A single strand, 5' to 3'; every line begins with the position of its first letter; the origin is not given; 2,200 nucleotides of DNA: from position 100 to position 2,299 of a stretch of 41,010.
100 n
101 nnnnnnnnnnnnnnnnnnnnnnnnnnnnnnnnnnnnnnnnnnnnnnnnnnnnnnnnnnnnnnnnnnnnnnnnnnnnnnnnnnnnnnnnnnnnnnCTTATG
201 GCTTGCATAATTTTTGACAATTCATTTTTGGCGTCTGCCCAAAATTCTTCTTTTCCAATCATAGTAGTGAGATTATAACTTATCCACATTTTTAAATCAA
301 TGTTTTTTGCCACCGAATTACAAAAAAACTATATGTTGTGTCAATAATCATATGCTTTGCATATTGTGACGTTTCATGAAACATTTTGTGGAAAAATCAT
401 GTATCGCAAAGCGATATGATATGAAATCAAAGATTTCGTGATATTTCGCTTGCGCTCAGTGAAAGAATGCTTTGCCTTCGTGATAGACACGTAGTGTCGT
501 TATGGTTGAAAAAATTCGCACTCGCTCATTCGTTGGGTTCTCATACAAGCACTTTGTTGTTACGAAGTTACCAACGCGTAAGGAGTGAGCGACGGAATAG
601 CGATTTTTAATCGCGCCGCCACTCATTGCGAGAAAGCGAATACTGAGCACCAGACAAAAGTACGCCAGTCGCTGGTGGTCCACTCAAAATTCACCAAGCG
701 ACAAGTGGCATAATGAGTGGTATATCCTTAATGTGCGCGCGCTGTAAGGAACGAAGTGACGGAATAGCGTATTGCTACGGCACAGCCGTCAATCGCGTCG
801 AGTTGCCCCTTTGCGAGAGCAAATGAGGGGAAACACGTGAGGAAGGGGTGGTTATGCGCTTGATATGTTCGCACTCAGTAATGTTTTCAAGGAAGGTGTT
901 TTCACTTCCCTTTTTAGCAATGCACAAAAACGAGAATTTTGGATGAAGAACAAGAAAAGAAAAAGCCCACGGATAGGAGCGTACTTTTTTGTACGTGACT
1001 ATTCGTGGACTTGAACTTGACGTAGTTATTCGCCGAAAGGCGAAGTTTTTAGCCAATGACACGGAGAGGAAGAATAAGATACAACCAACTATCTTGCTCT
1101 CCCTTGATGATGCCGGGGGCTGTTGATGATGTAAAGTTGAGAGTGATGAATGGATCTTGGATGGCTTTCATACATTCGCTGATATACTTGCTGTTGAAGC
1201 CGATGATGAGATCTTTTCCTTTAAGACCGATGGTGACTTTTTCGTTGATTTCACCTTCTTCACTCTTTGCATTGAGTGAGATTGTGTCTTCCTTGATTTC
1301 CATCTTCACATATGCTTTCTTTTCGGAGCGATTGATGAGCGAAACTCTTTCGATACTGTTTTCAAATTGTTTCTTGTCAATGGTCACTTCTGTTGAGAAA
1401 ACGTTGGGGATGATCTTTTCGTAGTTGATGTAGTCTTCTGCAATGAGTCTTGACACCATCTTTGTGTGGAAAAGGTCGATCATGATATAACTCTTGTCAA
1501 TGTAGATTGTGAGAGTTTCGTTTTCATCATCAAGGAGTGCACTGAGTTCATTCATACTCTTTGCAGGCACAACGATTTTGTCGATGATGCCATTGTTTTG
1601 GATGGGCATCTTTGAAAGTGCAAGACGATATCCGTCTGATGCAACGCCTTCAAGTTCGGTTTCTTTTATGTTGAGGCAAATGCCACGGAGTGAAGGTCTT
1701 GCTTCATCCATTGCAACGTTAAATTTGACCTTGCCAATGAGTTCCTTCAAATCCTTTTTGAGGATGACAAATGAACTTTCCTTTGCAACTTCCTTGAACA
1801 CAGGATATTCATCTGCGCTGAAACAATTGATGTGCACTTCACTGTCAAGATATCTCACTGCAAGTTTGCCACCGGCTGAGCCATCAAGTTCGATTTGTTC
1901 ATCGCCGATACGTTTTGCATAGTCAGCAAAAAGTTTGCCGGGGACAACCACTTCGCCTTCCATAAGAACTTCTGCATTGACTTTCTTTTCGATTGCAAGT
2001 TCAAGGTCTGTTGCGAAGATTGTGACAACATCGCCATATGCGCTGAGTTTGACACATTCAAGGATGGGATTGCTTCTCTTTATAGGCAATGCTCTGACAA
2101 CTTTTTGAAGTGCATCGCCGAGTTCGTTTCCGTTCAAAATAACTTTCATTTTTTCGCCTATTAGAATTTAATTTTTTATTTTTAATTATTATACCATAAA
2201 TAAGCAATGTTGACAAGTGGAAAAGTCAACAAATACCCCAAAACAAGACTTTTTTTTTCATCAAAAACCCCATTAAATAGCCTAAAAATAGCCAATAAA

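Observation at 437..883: Non-coding ~0.4-kb interspersed element with an inverted core at two loci (dnaN-dnaA spacer and glmM-trxB spacer)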

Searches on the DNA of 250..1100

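Call 7: search_rna_families(source=window, start=250, end=1100, threshold=evalue, max_evalue=10, show_alignments=3)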
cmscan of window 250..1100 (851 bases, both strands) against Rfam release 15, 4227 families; matches with E-value up to 10: 6.
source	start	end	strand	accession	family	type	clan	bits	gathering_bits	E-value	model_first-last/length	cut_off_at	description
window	414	491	+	RF01706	Gut-1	Gene; sRNA;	-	26.5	50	0.0082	1-77/77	no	Gut-1 RNA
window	351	431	+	RF03242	mir-1397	Gene; miRNA;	-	20.5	70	0.22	1-84/84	no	mir-1397 microRNA precursor family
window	964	1013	+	RF03790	MIR8008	Gene; miRNA;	-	16.9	66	2.3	1-55/55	no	MIR8008 microRNA precursor family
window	952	1096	-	RF02529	SSRC8_1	Gene; sRNA;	-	16.8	80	3.4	1-150/150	no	Streptococcus sRNA SSRC8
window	294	354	-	RF00295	snoTBR7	Gene; snRNA; snoRNA; CD-box;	-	16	45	1.9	1-75/75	no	Small nucleolar RNA TBR7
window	999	1066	-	RF02098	DGCR5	Gene; lncRNA;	-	15.4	50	5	1-49/49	no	DiGeorge syndrome critical region gene 5 conserved region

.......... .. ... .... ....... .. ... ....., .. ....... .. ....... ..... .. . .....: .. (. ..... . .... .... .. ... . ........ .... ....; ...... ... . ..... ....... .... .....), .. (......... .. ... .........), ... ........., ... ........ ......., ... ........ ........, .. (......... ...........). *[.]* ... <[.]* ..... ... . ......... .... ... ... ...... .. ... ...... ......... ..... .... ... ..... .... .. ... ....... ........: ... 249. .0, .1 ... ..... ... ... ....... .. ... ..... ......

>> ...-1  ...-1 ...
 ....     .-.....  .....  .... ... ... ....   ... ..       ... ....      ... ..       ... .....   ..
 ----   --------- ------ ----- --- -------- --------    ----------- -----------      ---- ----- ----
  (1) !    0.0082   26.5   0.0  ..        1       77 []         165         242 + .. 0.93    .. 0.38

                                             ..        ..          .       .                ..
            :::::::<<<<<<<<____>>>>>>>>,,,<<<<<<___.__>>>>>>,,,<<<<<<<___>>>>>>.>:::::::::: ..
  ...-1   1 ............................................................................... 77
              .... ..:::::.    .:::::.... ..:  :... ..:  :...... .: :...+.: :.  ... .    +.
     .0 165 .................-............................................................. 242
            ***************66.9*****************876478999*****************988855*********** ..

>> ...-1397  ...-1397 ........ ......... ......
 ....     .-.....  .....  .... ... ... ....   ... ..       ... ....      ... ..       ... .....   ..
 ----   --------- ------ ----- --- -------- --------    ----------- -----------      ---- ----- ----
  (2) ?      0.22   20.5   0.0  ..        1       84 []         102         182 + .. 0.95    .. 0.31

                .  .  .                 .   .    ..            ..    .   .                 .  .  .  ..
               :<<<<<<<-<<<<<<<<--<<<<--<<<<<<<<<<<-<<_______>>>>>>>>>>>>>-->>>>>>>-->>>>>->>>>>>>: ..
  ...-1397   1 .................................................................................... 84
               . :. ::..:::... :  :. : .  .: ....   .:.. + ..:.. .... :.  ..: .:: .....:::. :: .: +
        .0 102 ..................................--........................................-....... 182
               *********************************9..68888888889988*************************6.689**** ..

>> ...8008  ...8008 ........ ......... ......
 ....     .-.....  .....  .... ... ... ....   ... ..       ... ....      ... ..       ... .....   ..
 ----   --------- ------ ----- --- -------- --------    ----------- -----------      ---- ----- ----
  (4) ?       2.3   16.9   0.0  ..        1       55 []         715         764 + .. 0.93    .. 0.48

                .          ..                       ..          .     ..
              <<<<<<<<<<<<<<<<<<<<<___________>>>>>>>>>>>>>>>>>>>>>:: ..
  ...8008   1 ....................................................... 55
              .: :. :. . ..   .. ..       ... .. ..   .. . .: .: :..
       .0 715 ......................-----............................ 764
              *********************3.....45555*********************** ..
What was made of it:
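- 414..513 (+): Hairpin array 5' of copy 1: small hairpins separated by 7-nt spacers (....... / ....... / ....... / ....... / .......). It resembles Rfam Gut-1 and contains the 28-mer. Sub-threshold Gut-1 hit at 414-491, 26.5 bits against a gathering score of 50, E 0.008 (call 7).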

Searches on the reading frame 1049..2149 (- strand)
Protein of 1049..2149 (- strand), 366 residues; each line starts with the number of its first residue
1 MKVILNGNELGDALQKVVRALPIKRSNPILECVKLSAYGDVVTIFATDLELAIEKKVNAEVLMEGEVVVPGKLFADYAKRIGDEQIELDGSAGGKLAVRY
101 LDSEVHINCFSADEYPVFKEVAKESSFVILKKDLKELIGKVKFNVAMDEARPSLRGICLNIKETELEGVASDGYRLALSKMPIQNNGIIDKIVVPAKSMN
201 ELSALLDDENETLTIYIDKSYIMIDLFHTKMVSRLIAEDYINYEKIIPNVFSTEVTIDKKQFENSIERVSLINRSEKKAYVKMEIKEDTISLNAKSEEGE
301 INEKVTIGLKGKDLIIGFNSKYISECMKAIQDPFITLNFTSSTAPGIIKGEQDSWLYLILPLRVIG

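Call 10: find_encoding_contigs(protein=window:1049-2149:-, flank=10000, max_places=10)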
Protein window:1049-2149:- (366 aa): 7 contigs read that carry it; 6 places shown.
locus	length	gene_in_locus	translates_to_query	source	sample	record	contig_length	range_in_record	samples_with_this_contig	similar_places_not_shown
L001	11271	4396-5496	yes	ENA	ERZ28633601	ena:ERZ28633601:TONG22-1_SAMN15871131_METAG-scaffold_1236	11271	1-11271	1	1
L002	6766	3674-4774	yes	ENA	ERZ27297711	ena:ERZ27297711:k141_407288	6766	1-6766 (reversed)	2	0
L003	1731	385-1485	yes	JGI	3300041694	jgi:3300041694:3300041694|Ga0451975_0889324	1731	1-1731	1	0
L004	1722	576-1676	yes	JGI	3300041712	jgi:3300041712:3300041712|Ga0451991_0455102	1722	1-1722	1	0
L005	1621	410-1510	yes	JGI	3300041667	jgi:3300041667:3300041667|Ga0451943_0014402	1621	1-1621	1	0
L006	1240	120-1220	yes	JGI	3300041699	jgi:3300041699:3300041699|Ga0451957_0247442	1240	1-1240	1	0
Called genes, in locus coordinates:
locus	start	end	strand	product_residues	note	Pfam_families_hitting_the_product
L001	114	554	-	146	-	PF02664:LuxS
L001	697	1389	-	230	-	PF01048:PNP_UDP_1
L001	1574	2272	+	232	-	PF02527:GidB, PF13847:Methyltransf_31, PF13649:Methyltransf_25 (weak)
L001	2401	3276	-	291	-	PF02195:ParB_N, PF17762:HTH_ParB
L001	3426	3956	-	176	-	-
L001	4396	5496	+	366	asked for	PF00712:DNA_pol3_beta, PF02767:DNA_pol3_beta_2, PF02768:DNA_pol3_beta_3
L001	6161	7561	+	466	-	PF00004:AAA (faint), PF00308:Bac_DnaA, PF01695:IstB_IS21, PF08299:Bac_DnaA_C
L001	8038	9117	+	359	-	PF02463:SMC_N, PF13175:AAA_15, PF13476:AAA_23, PF13304:AAA_21 (faint)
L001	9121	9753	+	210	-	-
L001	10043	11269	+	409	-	?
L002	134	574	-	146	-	PF02664:LuxS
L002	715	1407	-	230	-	PF01048:PNP_UDP_1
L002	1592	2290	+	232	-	PF02527:GidB, PF13847:Methyltransf_31, PF13649:Methyltransf_25 (weak)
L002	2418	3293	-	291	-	PF02195:ParB_N, PF17762:HTH_ParB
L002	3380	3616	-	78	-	-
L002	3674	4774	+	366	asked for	PF00712:DNA_pol3_beta, PF02767:DNA_pol3_beta_2, PF02768:DNA_pol3_beta_3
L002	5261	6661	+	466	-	PF00004:AAA (faint), PF00308:Bac_DnaA, PF01695:IstB_IS21, PF08299:Bac_DnaA_C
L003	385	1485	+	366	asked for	PF00712:DNA_pol3_beta, PF02767:DNA_pol3_beta_2, PF02768:DNA_pol3_beta_3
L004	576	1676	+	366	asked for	PF00712:DNA_pol3_beta, PF02767:DNA_pol3_beta_2, PF02768:DNA_pol3_beta_3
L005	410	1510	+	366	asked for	PF00712:DNA_pol3_beta, PF02767:DNA_pol3_beta_2, PF02768:DNA_pol3_beta_3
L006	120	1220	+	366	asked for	PF00712:DNA_pol3_beta, PF02767:DNA_pol3_beta_2, PF02768:DNA_pol3_beta_3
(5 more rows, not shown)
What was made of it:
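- L001 is collinear with the window from luxS to dnaA and continues into recF beyond the window's end (call 10).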

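Call 15: find_homologous_proteins(query=window:1049-2149:-, max_evalue=1e-30)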
Query window:1049-2149:- (366 aa): 538 proteins with E <= 1e-30 among 3334 candidates; the best 120 are listed.
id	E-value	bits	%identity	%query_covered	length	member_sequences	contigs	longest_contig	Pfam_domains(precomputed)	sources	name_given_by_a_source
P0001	1.3e-225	766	97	100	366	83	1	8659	PF00712.25,PF02768.21,PF02767.22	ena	-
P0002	5.0e-214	728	92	100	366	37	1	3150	PF00712.25,PF02768.21,PF02767.22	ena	-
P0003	2.9e-195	666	83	100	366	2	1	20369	PF00712.25,PF02768.21,PF02767.22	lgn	-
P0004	8.1e-190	648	81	100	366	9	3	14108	PF00712.25,PF02768.21,PF02767.22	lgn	-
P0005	8.9e-190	648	79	100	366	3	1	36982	PF00712.25,PF02768.21,PF02767.22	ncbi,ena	-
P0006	1.9e-185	634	80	100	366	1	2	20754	PF00712.25,PF02768.21,PF02767.22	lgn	-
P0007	1.1e-180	618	75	100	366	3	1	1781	PF00712.25,PF02768.21,PF02767.22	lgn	-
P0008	1.6e-179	614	76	100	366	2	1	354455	PF00712.25,PF02768.21,PF02767.22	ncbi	-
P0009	1.1e-178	612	75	100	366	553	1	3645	PF00712.25,PF02768.21,PF02767.22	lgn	-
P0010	2.4e-177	607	74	100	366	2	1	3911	PF00712.25,PF02768.21,PF02767.22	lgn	-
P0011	7.5e-177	606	75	100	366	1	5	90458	PF00712.25,PF02768.21,PF02767.22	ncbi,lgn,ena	-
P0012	1.1e-176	605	75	100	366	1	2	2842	PF00712.25,PF02768.21,PF02767.22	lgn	-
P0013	2.2e-176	604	74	100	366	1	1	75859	PF00712.25,PF02768.21,PF02767.22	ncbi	-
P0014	2.9e-176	604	75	100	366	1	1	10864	PF00712.25,PF02768.21,PF02767.22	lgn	-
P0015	2.9e-176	604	75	100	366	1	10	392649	PF00712.25,PF02768.21,PF02767.22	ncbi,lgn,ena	-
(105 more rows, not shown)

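Call 17: find_encoding_contigs(protein=P0003, flank=4000, max_places=4)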
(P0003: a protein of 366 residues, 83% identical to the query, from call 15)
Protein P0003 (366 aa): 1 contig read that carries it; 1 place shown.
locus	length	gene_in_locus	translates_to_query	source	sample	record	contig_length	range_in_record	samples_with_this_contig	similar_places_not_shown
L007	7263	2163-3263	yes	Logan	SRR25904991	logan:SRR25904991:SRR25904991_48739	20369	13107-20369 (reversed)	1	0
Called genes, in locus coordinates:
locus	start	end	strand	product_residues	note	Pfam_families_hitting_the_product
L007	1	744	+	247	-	?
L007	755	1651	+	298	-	PF02195:ParB_N, PF17762:HTH_ParB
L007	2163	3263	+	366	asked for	PF00712:DNA_pol3_beta, PF02767:DNA_pol3_beta_2, PF02768:DNA_pol3_beta_3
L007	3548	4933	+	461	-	PF00308:Bac_DnaA, PF01695:IstB_IS21 (weak), PF08299:Bac_DnaA_C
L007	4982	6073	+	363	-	PF02463:SMC_N, PF13175:AAA_15, PF13476:AAA_23, PF13304:AAA_21 (faint)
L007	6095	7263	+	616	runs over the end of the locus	-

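Call 18: find_encoding_contigs(protein=P0005, flank=4000, max_places=4)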
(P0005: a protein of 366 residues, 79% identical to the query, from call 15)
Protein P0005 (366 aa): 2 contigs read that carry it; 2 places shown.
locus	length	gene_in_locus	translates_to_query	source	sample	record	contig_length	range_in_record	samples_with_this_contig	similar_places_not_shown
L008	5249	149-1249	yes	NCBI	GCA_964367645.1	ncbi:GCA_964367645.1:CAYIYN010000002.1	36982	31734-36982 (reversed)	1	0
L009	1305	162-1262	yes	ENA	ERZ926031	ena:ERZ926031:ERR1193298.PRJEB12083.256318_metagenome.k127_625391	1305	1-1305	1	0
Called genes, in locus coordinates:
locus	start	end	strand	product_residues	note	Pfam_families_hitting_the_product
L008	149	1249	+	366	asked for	PF00712:DNA_pol3_beta, PF02767:DNA_pol3_beta_2, PF02768:DNA_pol3_beta_3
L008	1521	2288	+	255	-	PF00142:Fer4_NifH (weak), PF01656:CbiA, PF02374:ArsA_ATPase (weak), PF06564:CBP_BcsQ, PF09140:MipZ, PF10609:ParA, PF13614:AAA_31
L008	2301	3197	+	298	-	PF02195:ParB_N, PF17762:HTH_ParB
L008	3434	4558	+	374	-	PF13175:AAA_15, PF02463:SMC_N, PF13476:AAA_23, PF13304:AAA_21 (weak)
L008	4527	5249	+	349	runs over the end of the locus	PF11449:ArsP_2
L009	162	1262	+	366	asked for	PF00712:DNA_pol3_beta, PF02767:DNA_pol3_beta_2, PF02768:DNA_pol3_beta_3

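Call 19: find_encoding_contigs(protein=P0008, flank=4000, max_places=4)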
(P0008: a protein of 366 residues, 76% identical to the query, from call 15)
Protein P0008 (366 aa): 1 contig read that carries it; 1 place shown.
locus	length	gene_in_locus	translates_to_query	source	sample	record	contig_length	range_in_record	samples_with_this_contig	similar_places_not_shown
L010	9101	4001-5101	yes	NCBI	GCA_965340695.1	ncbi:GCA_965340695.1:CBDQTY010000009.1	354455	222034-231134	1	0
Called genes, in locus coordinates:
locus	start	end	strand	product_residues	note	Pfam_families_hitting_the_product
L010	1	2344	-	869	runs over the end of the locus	PF00403:HMA, PF00122:E1-E2_ATPase, PF00702:Hydrolase, PF00403:HMA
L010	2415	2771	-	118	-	PF02583:Trns_repr_metal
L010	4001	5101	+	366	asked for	PF00712:DNA_pol3_beta, PF02767:DNA_pol3_beta_2 (weak), PF00712:DNA_pol3_beta (weak), PF02767:DNA_pol3_beta_2, PF02768:DNA_pol3_beta_3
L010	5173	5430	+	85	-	PF12637:TSCPD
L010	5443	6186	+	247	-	PF14808:TMEM164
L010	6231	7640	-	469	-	PF11638:DnaA_N (weak), PF00308:Bac_DnaA, PF01695:IstB_IS21, PF08299:Bac_DnaA_C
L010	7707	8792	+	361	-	PF02463:SMC_N, PF13175:AAA_15, PF13476:AAA_23, PF13304:AAA_21 (faint)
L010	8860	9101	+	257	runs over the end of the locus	PF00142:Fer4_NifH, PF00448:SRP54 (faint), PF01656:CbiA, PF02374:ArsA_ATPase, PF06564:CBP_BcsQ, PF09140:MipZ, PF10609:ParA, PF13614:AAA_31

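Call 69: find_encoding_contigs(protein=P0001, flank=3500, max_places=5)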
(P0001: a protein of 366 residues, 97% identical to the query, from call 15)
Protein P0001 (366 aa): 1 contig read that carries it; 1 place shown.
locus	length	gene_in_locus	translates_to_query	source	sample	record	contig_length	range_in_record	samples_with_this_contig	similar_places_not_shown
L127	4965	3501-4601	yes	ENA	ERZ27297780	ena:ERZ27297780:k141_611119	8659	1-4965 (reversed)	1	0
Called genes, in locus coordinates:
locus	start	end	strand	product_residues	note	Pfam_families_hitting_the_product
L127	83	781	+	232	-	PF02527:GidB, PF13847:Methyltransf_31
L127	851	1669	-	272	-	PF01048:PNP_UDP_1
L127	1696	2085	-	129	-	-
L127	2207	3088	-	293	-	PF02195:ParB_N, PF17762:HTH_ParB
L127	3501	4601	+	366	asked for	PF00712:DNA_pol3_beta, PF02767:DNA_pol3_beta_2, PF02768:DNA_pol3_beta_3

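Call 70: find_encoding_contigs(protein=P0002, flank=3500, max_places=5)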
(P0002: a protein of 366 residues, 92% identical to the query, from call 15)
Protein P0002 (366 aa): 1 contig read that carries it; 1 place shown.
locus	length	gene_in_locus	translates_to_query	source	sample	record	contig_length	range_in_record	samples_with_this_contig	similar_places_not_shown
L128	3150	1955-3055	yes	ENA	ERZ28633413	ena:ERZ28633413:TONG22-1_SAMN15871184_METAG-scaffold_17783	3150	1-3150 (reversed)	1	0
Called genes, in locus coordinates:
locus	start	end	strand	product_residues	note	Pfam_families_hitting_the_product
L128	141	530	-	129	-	-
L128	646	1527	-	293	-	PF02195:ParB_N, PF17762:HTH_ParB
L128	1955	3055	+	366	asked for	PF00712:DNA_pol3_beta, PF02767:DNA_pol3_beta_2, PF02768:DNA_pol3_beta_3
